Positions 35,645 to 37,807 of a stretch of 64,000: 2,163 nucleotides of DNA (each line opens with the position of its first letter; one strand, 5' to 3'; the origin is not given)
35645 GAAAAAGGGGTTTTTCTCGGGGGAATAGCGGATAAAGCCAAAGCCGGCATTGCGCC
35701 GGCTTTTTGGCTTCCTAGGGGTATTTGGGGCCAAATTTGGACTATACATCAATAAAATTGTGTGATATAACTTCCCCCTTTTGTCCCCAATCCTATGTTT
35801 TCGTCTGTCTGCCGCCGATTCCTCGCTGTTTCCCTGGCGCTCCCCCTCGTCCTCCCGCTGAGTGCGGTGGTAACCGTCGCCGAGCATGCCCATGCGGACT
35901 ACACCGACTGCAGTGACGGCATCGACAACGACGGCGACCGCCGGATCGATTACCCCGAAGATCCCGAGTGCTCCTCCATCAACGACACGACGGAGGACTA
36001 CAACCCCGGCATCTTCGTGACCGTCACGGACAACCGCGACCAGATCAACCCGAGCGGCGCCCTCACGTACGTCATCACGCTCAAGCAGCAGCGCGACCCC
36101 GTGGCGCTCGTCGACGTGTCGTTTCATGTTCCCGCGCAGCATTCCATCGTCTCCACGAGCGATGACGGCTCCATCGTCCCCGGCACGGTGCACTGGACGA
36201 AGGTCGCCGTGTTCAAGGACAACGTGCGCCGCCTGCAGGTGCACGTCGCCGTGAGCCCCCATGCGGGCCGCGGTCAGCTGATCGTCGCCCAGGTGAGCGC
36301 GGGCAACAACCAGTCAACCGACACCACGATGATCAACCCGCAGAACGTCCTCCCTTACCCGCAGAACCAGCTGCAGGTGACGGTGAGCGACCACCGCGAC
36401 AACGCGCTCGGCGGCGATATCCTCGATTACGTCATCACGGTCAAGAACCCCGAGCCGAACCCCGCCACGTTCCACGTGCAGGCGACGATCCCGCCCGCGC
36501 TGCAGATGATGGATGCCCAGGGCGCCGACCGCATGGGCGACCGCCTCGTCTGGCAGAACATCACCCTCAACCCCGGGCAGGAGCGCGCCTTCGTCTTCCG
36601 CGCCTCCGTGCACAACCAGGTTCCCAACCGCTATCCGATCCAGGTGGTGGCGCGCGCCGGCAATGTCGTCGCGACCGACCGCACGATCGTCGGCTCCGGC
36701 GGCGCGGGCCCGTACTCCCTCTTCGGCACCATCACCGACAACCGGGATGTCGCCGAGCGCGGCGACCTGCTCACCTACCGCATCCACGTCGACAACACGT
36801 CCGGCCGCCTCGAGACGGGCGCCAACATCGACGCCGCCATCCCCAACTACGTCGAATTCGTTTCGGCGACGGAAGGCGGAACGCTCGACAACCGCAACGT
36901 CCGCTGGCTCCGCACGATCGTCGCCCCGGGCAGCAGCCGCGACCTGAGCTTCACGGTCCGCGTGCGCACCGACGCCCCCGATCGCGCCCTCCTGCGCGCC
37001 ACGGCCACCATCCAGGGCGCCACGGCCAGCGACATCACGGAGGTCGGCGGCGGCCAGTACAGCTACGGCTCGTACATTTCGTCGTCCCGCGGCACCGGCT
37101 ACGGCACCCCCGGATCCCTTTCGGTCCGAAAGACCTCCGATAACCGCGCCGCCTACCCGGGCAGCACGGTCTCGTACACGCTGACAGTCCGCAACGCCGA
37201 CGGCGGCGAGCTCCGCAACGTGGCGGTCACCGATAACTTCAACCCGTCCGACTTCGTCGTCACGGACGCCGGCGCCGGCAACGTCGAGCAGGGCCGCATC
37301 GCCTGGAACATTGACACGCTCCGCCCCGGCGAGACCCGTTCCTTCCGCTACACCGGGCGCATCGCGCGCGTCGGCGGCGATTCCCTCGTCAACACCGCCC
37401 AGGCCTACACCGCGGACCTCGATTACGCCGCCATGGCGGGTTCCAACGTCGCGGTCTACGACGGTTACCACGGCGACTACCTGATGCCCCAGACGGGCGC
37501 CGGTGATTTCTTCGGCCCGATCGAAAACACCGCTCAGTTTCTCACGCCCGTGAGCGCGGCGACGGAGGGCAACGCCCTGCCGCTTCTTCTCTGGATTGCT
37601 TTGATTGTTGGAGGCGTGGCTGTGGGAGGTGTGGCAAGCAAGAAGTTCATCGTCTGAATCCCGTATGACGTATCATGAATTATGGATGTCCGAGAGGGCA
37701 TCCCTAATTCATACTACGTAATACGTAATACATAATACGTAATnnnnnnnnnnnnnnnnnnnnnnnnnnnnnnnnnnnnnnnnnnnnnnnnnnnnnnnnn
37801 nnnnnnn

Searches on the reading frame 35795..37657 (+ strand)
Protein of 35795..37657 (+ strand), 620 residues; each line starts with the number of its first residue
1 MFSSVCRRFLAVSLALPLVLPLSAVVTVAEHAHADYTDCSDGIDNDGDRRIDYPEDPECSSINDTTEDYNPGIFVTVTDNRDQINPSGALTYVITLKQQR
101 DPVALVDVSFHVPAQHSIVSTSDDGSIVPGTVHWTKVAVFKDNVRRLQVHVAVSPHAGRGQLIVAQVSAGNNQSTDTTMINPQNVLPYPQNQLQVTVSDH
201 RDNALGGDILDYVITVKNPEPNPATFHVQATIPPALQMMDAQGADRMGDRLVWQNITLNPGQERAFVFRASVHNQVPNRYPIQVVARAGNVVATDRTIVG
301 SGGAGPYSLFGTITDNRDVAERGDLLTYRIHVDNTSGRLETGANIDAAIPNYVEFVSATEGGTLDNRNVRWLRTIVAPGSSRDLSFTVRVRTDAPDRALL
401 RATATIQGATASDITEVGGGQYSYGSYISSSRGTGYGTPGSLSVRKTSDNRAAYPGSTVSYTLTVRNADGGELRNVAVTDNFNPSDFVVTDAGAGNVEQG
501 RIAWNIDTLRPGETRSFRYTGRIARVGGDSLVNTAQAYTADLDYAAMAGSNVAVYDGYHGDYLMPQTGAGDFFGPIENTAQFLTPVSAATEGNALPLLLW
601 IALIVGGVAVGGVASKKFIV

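Call 13: search_protein_families(library=ncbifam, proteins=[window:35795-37657:+], max_evalue=0.01)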
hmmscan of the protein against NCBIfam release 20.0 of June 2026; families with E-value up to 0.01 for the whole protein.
window:35795-37657:+ (620 aa): 2 families
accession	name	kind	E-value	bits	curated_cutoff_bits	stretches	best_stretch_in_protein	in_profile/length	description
TIGR01451.2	B_ant_repeat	repeat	9.5e-17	60.8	24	2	446-481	1-36/53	DUF11 type repeat protein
NF033662.1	acid_disulf_rpt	repeat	0.00047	19.8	41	1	37-61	5-28/32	acidic double-disulfide repeat-containing protein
